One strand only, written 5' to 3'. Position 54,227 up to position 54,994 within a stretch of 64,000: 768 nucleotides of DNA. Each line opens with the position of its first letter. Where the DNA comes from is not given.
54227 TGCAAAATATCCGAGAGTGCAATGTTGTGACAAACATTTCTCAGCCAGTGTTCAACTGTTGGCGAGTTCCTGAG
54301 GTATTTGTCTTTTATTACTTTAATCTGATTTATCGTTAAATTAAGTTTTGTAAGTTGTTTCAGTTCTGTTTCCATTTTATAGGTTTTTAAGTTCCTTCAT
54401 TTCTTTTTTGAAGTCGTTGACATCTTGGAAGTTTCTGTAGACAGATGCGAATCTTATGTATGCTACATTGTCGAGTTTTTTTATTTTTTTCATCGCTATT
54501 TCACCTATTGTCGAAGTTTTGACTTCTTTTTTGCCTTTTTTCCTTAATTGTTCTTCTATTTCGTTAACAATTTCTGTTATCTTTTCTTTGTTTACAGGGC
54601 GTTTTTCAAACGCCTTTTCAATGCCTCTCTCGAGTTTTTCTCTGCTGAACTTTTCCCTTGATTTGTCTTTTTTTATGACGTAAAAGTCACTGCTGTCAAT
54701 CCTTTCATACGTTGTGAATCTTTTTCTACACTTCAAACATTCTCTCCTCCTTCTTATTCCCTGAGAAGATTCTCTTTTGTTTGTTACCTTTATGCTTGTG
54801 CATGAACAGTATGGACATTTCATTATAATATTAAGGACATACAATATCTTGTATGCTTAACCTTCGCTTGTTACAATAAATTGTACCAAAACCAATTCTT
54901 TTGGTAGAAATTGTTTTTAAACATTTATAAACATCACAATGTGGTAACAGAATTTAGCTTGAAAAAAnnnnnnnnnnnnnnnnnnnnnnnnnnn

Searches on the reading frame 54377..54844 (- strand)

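Call 3: search_protein_families(library=pfam, proteins=[window:54377-54844:-], max_evalue=0.01)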
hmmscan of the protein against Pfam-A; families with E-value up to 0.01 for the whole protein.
window:54377-54844:- (155 aa): 2 families
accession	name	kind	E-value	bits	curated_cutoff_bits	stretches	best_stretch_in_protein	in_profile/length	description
PF03477.21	ATP-cone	-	1.2e-24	87.1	25.8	1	55-141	2-87/88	ATP cone domain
PF22811.2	Zn_ribbon_NrdR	-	3.8e-14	52.8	27.2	1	8-47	1-42/42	Transcriptional repressor NrdR-like, N-terminal domain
